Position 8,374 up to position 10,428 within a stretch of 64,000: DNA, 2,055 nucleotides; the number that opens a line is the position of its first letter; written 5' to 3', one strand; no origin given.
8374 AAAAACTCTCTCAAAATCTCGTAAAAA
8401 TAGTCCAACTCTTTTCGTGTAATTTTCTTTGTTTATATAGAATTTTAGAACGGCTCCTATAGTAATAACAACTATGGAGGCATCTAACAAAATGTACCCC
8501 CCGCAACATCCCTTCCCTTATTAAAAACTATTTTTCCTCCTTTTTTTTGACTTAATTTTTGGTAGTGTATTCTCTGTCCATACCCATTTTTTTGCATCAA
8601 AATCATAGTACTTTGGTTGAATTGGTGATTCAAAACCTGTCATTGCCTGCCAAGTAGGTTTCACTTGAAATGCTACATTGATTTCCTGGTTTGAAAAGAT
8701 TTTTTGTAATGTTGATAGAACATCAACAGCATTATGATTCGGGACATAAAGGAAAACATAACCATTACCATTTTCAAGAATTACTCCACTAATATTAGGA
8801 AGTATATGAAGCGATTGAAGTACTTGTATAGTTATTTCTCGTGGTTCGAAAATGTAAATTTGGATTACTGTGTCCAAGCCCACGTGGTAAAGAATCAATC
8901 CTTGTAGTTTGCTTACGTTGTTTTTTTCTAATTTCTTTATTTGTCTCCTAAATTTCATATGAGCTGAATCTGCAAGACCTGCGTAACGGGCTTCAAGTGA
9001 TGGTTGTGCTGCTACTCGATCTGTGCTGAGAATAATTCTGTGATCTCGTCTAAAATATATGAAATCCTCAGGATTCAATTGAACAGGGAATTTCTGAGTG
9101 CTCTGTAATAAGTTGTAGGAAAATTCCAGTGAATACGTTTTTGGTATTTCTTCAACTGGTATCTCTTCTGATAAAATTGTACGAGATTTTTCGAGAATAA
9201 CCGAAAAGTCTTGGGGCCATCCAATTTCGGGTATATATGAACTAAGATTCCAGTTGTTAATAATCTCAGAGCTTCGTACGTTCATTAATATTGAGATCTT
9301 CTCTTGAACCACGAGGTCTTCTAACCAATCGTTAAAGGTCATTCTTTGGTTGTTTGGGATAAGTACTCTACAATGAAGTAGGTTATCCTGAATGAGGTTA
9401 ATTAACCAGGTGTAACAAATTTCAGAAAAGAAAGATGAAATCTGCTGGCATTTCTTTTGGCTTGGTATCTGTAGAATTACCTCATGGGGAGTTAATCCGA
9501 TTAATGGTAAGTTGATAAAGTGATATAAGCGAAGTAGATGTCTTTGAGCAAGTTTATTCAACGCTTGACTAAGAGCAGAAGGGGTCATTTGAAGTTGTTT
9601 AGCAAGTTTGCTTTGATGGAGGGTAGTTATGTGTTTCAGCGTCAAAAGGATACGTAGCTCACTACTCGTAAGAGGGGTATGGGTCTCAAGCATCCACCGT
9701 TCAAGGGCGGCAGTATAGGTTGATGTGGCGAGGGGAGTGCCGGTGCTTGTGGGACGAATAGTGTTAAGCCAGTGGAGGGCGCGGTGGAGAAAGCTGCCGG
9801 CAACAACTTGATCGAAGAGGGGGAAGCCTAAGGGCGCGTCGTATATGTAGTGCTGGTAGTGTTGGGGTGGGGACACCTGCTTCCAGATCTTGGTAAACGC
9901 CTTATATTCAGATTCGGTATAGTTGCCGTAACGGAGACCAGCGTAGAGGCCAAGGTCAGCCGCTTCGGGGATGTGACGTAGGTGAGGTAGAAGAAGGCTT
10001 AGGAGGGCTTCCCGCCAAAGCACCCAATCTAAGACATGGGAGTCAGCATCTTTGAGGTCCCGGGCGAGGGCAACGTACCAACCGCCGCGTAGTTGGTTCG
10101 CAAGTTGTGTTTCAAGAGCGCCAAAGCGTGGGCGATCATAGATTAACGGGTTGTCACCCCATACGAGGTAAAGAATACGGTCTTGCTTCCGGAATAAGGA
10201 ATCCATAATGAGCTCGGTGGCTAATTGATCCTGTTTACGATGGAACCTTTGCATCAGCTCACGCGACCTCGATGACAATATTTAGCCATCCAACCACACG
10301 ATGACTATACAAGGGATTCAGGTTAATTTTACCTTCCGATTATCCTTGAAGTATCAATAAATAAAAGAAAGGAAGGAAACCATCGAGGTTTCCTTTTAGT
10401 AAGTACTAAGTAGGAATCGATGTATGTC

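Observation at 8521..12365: Tandem pair of ~580-aa paralogues of an unrecognised multi-domain wHTH family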

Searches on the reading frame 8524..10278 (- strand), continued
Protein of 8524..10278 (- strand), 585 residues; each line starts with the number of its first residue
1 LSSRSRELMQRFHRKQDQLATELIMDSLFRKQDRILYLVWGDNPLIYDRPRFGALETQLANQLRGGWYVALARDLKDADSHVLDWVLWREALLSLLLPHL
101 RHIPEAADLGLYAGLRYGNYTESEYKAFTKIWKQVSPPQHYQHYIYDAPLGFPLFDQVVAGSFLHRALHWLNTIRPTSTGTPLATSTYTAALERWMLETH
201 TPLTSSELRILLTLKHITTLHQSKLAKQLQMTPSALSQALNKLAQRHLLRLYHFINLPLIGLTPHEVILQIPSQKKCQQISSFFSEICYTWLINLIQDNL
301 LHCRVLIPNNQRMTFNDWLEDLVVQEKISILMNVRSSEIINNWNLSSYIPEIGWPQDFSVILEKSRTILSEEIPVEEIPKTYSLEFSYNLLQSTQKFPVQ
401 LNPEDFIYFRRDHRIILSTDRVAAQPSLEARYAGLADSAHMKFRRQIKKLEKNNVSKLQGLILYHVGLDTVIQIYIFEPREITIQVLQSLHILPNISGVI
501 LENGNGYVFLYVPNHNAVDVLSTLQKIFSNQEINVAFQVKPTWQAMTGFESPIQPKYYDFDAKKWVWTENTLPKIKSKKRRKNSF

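Call 77: find_encoding_contigs(protein=P0248, flank=10000, max_places=1)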
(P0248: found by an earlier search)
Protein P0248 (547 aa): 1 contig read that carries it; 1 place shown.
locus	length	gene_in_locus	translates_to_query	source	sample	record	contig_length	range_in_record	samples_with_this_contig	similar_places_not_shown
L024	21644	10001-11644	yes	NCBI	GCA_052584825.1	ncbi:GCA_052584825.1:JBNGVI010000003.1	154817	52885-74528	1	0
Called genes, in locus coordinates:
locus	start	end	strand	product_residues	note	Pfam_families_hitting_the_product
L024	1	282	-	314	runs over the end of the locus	PF01040:UbiA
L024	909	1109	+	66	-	-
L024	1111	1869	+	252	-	-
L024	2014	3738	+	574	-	PF00005:ABC_tran, PF00931:NB-ARC (faint), PF02463:SMC_N (faint), PF06745:ATPase (faint), PF13191:AAA_16 (faint), PF13304:AAA_21 (faint), PF13401:AAA_22 (faint), PF00005:ABC_tran, +3 more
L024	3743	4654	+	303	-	PF02361:CbiQ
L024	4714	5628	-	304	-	PF02007:MtrH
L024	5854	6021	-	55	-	PF00301:Rubredoxin, PF21349:RUBY_RBDX (faint)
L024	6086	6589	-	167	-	PF02915:Rubrerythrin, PF21349:RUBY_RBDX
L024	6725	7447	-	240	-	-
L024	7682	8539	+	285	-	PF01048:PNP_UDP_1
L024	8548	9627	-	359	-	PF03819:MazG (faint), PF12643:MazG-like (faint)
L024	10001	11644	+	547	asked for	PF13404:HTH_AsnC-type (faint), PF13412:HTH_24 (faint)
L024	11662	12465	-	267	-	PF01493:GXGXG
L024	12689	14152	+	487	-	PF14010:PEPcase_2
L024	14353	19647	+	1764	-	-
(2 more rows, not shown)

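Call 81: search_solved_structures(query=P0171, max_evalue=1, show_alignments=0)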
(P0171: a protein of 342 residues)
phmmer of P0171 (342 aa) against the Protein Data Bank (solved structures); distinct sequences matched with E-value up to 1: 24.
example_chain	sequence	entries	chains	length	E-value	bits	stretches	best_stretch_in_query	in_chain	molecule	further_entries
2dbb_A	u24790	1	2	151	8e-10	41.7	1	1-139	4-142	Putative HTH-type transcriptional regulator PH0061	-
7fby_A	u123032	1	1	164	4.4e-09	39.3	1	3-116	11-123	Transcriptional regulatory protein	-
9w4v_A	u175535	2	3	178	5.7e-09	38.9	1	3-116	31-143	Uncharacterized HTH-type transcriptional regulator PH0140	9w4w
2cfx_A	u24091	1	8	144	2.2e-08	37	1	187-308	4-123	HTH-TYPE TRANSCRIPTIONAL REGULATOR LRPC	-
2cyy_A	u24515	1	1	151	1.8e-07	34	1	4-116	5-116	Putative HTH-type transcriptional regulator PH1519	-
1ri7_A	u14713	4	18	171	2.6e-07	33.5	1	4-116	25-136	Putative transcriptional regulator | Putative HTH-type transcriptional regulator PH1519 | Uncharacterized HTH-type transcriptional regulator PH1519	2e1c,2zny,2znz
2efo_A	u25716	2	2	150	7.7e-07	31.9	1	5-118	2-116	150aa long hypothetical transcriptional regulator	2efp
2pmh_A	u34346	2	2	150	1.5e-06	31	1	5-118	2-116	150aa long hypothetical transcriptional regulator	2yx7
2e7w_A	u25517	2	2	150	1.6e-06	30.9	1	5-118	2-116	150aa long hypothetical transcriptional regulator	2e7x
2efq_A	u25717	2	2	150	1.6e-06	30.9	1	5-118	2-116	150aa long hypothetical transcriptional regulator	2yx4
1i1g_A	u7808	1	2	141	3.1e-06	29.9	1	4-122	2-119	TRANSCRIPTIONAL REGULATOR LRPA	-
2efn_A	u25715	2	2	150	4e-06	29.6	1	5-118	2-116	150aa long hypothetical transcriptional regulator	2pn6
8q90_A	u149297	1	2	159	7.1e-05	25.5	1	190-252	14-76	AsnC family transcriptional regulator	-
2p5v_A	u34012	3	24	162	0.00035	23.2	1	4-142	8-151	Transcriptional regulator, LRP/AsnC family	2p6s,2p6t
3i4p_A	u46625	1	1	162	0.00039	23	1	5-109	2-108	Transcriptional regulator, AsnC family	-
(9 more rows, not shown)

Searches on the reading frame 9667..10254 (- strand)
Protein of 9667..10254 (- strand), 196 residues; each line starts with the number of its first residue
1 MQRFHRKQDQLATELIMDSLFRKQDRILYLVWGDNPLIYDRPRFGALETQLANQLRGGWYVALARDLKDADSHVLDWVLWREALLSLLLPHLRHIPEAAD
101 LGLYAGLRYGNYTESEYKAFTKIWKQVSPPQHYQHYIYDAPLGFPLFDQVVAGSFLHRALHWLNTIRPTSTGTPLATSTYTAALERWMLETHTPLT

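Call 41: predict_structure(alignment_id=A2)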
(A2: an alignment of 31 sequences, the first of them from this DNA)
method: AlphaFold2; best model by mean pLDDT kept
length: 196 residues; sequences in the alignment: 31
mean_pLDDT: 92.3   pTM: 0.89
mean pLDDT of the five models: 92.3, 92.0, 91.7, 91.1, 90.5
residues with pLDDT >= 90: 155; 70-90: 32; 50-70: 7; < 50: 2
segments of 3 or more residues with pLDDT < 50: none
pLDDT, mean of each block of 10 residues (from residue 1): 96 94 93 96 96 81 97 98 97 95 98 98 97 91 95 95 85 83 89 59
secondary structure, 60 per line:
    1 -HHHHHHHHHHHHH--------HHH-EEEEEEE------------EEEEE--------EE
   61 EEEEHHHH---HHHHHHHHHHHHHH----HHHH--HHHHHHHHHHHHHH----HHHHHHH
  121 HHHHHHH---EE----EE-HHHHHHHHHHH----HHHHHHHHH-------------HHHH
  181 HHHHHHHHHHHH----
elements in order: H2-14 E27-33 E46-50 E59-64 H65-68 H72-85 H90-93 H96-109 H114-127 H140-150 H155-163 H177-192
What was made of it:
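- On Zincin-like minimal metallopeptidases (SprT, IrrE/ImmA): The secondary-structure order fits (call 41).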

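Call 45: fold_search(model_id=the predicted structure, library=pdb)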
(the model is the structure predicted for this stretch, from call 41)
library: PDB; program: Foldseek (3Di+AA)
matches with E <= 10: 428; with E <= 0.001: 0
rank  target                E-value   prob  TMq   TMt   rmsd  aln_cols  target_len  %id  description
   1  8pm2_A                2.0e-01  0.07  0.16  0.14  18.4       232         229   10  Structure of the murine trace amine-associated receptor TAAR7f bound to N,N-dimethylcyclohexylamine (DMCH) in complex  (released 2023-08-09)
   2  3o0y_B                2.4e-01  0.20  0.27  0.12  13.1       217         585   17  The crystal structure of the putative lipoprotein from Colwellia psychrerythraea (released 2010-09-22)
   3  8x9t_A                3.3e-01  0.08  0.19  0.17  19.5       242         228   11  Identification, structure and agonist design of an androgen membrane receptor (released 2025-02-12)
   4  8xof_A                4.6e-01  0.04  0.15  0.13  19.7       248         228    9  Cryo-EM structure of Lys05 bound GPR30-Gq complex structure (released 2024-04-10)
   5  8x8l_A                4.9e-01  0.05  0.16  0.14  19.8       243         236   10  Cryo-EM structure of the cortistatin 17-bound Somatostatin receptor 5-Gi protein complex (released 2024-06-12)
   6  5h7j_A                6.1e-01  0.04  0.16  0.06  16.7       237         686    8  Crystal structure of Elongation factor 2 (released 2018-02-21)
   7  8xjk_A                6.5e-01  0.04  0.15  0.14  17.6       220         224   10  Cloprosetnol bound Prostaglandin F2-alpha receptor-Gq Protein Complex (released 2024-02-28)
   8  8gda_A                7.6e-01  0.05  0.19  0.16  19.2       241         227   10  Cryo-EM Structure of the Prostaglandin E2 Receptor 4 Coupled to G Protein (released 2024-01-10)
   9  9ijd_A                7.6e-01  0.04  0.16  0.15  18.6       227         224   11  Carazolol-activated human beta3 adrenergic receptor (released 2024-08-21)
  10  8wca_C                8.1e-01  0.03  0.15  0.14  19.0       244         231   11  Cryo-EM structure of the PEA-bound hTAAR1-Gs complex (released 2023-12-27)
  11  7f2o_A                8.5e-01  0.04  0.16  0.14  19.2       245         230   11  Cryo-EM structure of the type 2 bradykinin receptor in complex with the bradykinin and an Gq protein (released 2021-10-13)
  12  7xtb_A                8.5e-01  0.04  0.15  0.14  19.1       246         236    9  Serotonin 6 (5-HT6) receptor-Gs-Nb35 complex (released 2022-07-27)
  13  9d4z_A                8.5e-01  0.03  0.14  0.13  16.6       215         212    9  CryoEM structure of PAR1 with endogenous tethered ligand (released 2025-05-07)
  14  7eib_B                9.0e-01  0.04  0.16  0.14  19.0       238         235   11  Cryo-EM structure of the type 1 bradykinin receptor in complex with the des-Arg10-kallidin and an Gq protein (released 2021-10-13)
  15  8unx_A                9.0e-01  0.04  0.18  0.15  19.6       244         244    9  CryoEM structure of beta-2-adrenergic receptor in complex with GTP-bound Gs heterotrimer (Class M) (released 2024-03-06)
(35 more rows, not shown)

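Call 46: search_protein_families(library=pfam, alignment_id=A2, max_evalue=10)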
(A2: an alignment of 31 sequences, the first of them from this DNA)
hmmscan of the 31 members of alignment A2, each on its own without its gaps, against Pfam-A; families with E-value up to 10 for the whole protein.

A. member 1, seq(196 aa): 0 families

B. families by the number of members that match (of 31 scanned): 14 families
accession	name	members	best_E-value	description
PF19633.4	SDG2_C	1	0.021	Protein SET DOMAIN GROUP 2 C-terminal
PF19818.4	DUF6301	1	0.032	Family of unknown function (DUF6301)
PF25408.1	AAA_lid_NAV1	1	0.042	NAV1-like, AAA+ ATPase lid domain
PF05354.17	Phage_attach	1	0.054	Phage Head-Tail Attachment protein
PF22481.1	DUF6985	1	0.063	Domain of unknown function (DUF6985)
PF13304.12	AAA_21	1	0.082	AAA domain, putative AbiEii toxin, Type IV TA system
PF04368.18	DUF507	1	0.086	Protein of unknown function (DUF507)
PF11935.14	SYMPK_PTA1_N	1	0.1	Symplekin/PTA1 N-terminal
PF12884.12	TORC_N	1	0.14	Transducer of regulated CREB activity, N terminus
PF08066.17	PMC2NT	1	0.16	PMC2NT (NUC016) domain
PF05408.17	Peptidase_C28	1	0.18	Foot-and-mouth virus L-proteinase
PF20083.4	DUF6477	1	0.18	Family of unknown function (DUF6477)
PF13169.11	Poxvirus_B22R_N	1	0.32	Poxvirus B22R protein N-terminal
PF08833.15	Axin_b-cat_bind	1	0.41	Axin beta-catenin binding motif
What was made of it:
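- Tried and rejected: N-domain alone: no consistent Pfam hit over 31 members at E<=10 (call 46).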

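Call 47: search_solved_structures(query=A2, max_evalue=10)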
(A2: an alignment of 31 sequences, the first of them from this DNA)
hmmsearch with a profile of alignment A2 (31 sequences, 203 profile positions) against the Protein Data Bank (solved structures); distinct sequences matched with E-value up to 10: 0.

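Call 58: fold_search(model_id=the predicted structure, library=viral)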
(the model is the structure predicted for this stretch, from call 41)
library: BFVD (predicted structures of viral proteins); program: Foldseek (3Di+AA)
matches with E <= 10: 173; with E <= 0.001: 0
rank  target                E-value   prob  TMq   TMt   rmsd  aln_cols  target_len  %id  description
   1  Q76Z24                8.2e-02  0.54  0.27  0.20  16.9       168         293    7  SprT-like domain-containing protein [Aeromonas phage Aeh1]
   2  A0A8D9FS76            1.0e-01  0.33  0.25  0.20  16.1       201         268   13  Uncharacterized protein [uncultured marine phage]
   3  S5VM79                1.8e-01  0.41  0.30  0.16  17.2       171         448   11  Uncharacterized protein [Pseudomonas phage PaBG]
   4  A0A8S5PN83            1.8e-01  0.23  0.25  0.24  11.5       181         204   10  IrrE N-terminal-like domain [Myoviridae sp. ctwwN25]
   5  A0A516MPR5            1.9e-01  0.47  0.25  0.35  13.4       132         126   10  (no name in the UniProt tables at hand)
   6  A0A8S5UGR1            2.0e-01  0.51  0.26  0.13  12.2       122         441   12  SprT-like family protein [Myoviridae sp. ctshb19]
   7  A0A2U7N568            2.2e-01  0.21  0.24  0.26  17.5       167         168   11  SprT-like domain-containing protein [Pseudomonas phage PspYZU05]
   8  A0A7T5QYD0            2.5e-01  0.35  0.27  0.24  12.6       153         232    9  (no name in the UniProt tables at hand)
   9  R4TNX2                2.9e-01  0.44  0.28  0.25   9.7       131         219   12  SprT-like domain-containing protein [Haloarcula californiae tailed virus 1]
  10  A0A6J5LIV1            3.1e-01  0.47  0.25  0.36  10.2       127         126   10  SprT-like [uncultured Caudovirales phage]
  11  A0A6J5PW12            3.9e-01  0.28  0.27  0.31  15.3       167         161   14  Uncharacterized protein [uncultured Caudovirales phage]
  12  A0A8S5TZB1            4.3e-01  0.33  0.30  0.42   6.7       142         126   13  IrrE protein [Siphoviridae sp. ctxyw6]
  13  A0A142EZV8            4.3e-01  0.16  0.25  0.28  16.6       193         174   13  (no name in the UniProt tables at hand)
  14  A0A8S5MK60            5.1e-01  0.41  0.33  0.36   6.0       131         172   10  SprT-like protein [Siphoviridae sp. ctrpg19]
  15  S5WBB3                6.0e-01  0.51  0.27  0.16   4.4        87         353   10  Putative peptidase [Pseudomonas phage PaBG]
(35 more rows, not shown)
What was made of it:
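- On Zincin-like minimal metallopeptidases (SprT, IrrE/ImmA): In BFVD about 13 of the top 50 hits are SprT-like, IrrE-like or other peptidase annotations, but the best E is 0.08, probability <=0.54 and TM 0.25-0.42 (call 58).
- Closest known: IrrE/PprI and ImmA-type. Same: IrrE N-terminal-like and SprT-like proteins are enriched among the sub-threshold BFVD fold hits of the N-domain (call 58).
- The N-domain here has a sub-threshold zincin-like resemblance (call 58).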

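Call 72: find_homologous_proteins(query=A2, max_evalue=0.01)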
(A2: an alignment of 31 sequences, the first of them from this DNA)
Query A2 (31 sequences) (196 aa, profile of the alignment): 5 proteins with E <= 0.01 among 3399 candidates.
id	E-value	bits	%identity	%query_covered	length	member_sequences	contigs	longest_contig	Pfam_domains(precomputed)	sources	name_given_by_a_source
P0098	4.0e-72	260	63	100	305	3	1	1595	-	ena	-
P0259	2.0e-71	257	68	97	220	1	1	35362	-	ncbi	ncbi:MAG: hypothetical protein ACXADB_01385 [Candidatus Hermodarchaeia archaeon]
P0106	1.4e-33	134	66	59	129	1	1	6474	-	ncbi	ncbi:MAG: hypothetical protein ACFFDU_09755, partial [Candidatus Thorarchaeota archaeon]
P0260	6.7e-30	122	35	41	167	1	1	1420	-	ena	-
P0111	2.0e-28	117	34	43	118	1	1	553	-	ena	-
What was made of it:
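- Tried and rejected: A search of 5.8 billion proteins returned only fragments of the same family (call 72).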
